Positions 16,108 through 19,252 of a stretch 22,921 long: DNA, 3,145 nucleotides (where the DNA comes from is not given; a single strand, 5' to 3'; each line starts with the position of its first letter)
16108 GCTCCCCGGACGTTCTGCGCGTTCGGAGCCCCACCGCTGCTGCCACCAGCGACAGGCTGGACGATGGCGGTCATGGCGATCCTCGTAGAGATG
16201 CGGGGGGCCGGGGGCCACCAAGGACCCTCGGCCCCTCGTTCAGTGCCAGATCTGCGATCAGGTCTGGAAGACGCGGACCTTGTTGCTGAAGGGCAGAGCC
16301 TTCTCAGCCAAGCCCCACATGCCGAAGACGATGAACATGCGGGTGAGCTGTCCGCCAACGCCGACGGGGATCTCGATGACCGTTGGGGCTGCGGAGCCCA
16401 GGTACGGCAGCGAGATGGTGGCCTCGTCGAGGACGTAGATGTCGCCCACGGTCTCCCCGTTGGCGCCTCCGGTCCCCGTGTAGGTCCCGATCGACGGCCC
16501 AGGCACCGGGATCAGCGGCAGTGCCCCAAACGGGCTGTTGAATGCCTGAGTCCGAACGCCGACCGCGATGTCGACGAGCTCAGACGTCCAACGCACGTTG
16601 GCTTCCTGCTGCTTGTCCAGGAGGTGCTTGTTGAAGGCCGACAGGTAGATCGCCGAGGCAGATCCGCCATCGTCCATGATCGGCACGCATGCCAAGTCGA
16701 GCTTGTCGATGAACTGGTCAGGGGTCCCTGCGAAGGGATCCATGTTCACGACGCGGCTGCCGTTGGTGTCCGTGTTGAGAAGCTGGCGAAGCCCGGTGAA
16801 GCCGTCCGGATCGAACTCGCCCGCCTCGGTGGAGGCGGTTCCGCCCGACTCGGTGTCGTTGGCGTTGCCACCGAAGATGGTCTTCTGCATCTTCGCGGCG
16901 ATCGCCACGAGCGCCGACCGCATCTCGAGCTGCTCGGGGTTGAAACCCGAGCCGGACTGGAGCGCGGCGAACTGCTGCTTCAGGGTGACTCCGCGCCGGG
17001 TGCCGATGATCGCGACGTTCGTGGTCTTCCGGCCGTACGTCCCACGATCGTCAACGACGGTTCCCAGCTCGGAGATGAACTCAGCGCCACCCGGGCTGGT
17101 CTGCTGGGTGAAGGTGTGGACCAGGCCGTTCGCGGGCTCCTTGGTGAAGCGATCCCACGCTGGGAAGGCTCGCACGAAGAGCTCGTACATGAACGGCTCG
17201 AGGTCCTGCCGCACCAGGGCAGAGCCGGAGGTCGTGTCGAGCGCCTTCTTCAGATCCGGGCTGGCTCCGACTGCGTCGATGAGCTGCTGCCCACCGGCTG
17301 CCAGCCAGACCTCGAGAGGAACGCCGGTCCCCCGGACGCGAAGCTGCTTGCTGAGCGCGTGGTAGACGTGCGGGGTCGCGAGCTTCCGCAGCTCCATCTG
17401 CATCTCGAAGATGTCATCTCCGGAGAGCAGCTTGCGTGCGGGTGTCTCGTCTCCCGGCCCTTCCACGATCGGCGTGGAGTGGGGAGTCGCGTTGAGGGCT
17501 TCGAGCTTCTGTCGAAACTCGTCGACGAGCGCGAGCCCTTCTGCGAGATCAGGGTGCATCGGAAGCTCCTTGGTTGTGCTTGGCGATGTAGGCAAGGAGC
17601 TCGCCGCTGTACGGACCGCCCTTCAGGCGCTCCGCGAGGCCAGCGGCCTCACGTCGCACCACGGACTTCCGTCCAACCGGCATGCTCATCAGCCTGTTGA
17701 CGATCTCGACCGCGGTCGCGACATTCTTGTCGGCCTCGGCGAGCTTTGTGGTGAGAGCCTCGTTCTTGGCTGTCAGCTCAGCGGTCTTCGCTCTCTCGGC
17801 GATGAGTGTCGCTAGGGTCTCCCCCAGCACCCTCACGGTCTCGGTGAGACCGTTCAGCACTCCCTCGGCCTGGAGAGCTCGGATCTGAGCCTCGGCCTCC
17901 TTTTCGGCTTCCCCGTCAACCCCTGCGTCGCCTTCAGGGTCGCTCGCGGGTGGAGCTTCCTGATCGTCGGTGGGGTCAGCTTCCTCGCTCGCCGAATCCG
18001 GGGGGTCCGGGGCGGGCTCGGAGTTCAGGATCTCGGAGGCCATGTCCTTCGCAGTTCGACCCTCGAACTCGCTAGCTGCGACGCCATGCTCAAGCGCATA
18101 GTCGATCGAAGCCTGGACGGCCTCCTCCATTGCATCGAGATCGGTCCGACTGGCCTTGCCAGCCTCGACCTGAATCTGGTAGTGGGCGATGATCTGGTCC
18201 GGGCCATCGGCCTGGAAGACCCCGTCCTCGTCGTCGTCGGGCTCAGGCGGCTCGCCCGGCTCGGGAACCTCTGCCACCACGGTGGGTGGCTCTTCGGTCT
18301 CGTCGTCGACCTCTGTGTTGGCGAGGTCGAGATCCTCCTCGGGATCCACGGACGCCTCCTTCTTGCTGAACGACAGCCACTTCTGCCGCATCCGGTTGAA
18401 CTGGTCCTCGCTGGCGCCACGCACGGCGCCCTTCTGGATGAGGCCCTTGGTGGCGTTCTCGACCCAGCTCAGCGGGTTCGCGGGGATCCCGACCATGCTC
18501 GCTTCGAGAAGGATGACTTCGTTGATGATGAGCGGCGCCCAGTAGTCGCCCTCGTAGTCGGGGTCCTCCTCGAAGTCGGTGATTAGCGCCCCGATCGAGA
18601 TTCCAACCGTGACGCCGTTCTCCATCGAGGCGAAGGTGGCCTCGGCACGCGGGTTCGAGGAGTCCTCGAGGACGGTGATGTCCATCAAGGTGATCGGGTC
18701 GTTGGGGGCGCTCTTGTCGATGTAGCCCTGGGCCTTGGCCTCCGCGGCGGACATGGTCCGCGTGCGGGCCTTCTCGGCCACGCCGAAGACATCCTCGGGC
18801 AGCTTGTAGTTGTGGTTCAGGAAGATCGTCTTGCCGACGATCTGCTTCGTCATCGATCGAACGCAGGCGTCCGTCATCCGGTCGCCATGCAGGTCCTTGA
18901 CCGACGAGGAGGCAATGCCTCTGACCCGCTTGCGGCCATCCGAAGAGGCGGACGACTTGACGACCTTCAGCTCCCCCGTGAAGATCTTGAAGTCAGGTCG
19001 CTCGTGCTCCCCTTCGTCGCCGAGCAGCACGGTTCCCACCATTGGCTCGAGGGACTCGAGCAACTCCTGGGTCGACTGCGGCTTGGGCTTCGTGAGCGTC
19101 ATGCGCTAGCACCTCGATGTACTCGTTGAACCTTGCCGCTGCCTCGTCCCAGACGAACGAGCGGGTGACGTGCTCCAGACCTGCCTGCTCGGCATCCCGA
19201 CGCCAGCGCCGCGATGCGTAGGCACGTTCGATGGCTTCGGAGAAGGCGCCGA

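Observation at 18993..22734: Sugar-modification cassette wired directly into the head-assembly operon (candidate virion glycosylation system)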

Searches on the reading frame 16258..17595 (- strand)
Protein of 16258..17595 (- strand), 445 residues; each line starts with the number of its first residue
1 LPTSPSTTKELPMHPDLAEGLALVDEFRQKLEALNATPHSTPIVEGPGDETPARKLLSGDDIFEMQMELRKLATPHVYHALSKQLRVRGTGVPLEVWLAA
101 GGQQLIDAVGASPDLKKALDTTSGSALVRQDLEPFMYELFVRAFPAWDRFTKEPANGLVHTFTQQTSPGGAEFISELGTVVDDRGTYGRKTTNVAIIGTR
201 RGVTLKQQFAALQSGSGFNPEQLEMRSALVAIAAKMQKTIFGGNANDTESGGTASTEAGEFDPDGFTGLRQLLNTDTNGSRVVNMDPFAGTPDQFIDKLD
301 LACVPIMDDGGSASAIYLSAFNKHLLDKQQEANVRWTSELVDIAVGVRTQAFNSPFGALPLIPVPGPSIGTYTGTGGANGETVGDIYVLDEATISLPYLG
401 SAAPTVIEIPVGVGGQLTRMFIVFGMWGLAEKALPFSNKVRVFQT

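Call 5: search_protein_families(library=pfam, proteins=[window:16258-17595:-], max_evalue=0.01)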
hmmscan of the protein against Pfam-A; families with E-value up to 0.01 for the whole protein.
window:16258-17595:- (445 aa): 0 families

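Call 6: search_protein_families(library=phrogs, proteins=[window:16258-17595:-], max_evalue=0.001)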
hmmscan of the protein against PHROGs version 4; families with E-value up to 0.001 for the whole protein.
window:16258-17595:- (445 aa): 2 families
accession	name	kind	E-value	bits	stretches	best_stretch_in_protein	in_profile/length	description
phrog_752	-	head and packaging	8.9e-08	32.5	1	119-262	34-174/475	major head protein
phrog_212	-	head and packaging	0.00023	21.7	1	138-314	26-170/301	major head protein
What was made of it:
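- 16258..17559 (-): Major capsid protein, 433 aa. Conserved C-terminus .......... with no Ser/Thr-rich extension. phrog_752 E=9e-8 (call 6).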

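Call 9: search_dna_similar(query=window:16258-17595:-, collection=phages, mode=protein, max_rows=30)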
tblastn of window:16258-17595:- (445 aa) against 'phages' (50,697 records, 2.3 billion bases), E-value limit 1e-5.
No match.

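Call 105: find_related_loci(query=A8, collection=viral_contigs, flank=6000)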
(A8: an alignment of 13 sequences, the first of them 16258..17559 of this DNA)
Query A8 (433 aa) in viral_contigs; peptide patterns used: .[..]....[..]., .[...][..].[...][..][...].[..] (x = any residue, [..] = any of these).
316 stretches matched a pattern; 269 encode a relative of the query (tblastn E <= 1e-3); the best 80 are kept; 80 distinct loci.
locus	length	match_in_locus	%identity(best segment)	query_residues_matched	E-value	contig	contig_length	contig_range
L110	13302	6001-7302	80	1-433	0e+0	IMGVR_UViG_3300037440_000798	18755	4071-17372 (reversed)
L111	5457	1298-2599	80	1-433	0e+0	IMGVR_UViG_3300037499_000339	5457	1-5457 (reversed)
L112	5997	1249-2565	57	1-432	8e-159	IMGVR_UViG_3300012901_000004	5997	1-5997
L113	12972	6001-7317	57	1-432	1e-157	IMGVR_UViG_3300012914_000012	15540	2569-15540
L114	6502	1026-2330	52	3-433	7e-142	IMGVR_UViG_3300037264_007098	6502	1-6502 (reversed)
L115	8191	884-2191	51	1-432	4e-138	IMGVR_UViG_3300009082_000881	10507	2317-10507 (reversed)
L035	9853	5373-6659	50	4-432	1e-134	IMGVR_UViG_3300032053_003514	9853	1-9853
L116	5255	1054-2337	51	1-432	2e-135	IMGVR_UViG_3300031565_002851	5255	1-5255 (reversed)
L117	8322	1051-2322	52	4-430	2e-134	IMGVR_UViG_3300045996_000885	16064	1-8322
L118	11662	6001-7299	50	3-432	2e-132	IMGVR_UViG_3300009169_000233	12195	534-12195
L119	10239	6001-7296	51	4-432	2e-132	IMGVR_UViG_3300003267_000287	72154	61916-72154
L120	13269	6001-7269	50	2-432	2e-132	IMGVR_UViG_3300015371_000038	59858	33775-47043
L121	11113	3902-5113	53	18-430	1e-132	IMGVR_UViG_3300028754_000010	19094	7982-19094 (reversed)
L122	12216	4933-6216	51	12-432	1e-131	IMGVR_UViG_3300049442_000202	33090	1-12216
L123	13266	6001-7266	51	4-432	3e-131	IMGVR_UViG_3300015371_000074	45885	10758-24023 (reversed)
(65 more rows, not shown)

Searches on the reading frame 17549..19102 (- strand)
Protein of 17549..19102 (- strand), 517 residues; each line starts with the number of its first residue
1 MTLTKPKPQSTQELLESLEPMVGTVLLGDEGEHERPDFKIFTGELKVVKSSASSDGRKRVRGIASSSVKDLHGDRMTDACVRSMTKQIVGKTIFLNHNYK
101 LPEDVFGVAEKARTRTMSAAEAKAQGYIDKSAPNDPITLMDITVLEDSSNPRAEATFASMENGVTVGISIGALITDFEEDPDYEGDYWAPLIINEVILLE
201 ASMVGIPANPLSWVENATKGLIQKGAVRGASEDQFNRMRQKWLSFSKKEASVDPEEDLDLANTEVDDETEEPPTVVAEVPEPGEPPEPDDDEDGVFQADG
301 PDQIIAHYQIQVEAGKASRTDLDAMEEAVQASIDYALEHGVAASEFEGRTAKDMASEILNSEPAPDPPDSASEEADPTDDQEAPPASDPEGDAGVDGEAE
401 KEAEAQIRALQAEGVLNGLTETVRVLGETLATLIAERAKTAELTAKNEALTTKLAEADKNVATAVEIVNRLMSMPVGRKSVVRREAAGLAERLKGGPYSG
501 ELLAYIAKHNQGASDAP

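Call 5: search_protein_families(library=pfam, proteins=[window:17549-19102:-], max_evalue=0.01)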
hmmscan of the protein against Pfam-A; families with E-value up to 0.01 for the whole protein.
window:17549-19102:- (517 aa): 1 family
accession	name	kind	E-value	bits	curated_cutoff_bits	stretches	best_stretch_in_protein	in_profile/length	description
PF04586.22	Peptidase_S78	-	0.0046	17.5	21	0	148-216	88-154/165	Caudovirus prohead serine protease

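Call 6: search_protein_families(library=phrogs, proteins=[window:17549-19102:-], max_evalue=0.001)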
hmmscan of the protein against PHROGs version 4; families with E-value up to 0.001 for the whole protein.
window:17549-19102:- (517 aa): 2 families
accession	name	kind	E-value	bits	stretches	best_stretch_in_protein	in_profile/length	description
phrog_80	-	head and packaging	7.6e-06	26.4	1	140-430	305-526/607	head maturation protease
phrog_617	-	head and packaging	0.00011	22.3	1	145-219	91-163/626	major head protein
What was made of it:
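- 17549..19102 (-): Prohead serine protease (S78/HK97-like) fused to an acidic, coiled-coil scaffold-like C-terminal part. The start is either 19102 or 19042. Pfam S78 E=0.0046 (call 5). phrog_80 (call 6).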

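Call 46: search_protein_families(library=ncbifam, proteins=[window:17549-19042:-], max_evalue=0.001)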
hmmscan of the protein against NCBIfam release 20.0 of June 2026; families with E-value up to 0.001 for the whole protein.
window:17549-19042:- (497 aa): 1 family
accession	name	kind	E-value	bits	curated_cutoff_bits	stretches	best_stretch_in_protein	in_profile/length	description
TIGR01543.1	proheadase_HK97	equivalog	5.3e-05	23.4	59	1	129-196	74-137/142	HK97 family phage prohead protease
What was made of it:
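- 17549..19102 (-): TIGR01543 E=5e-5 (call 46).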
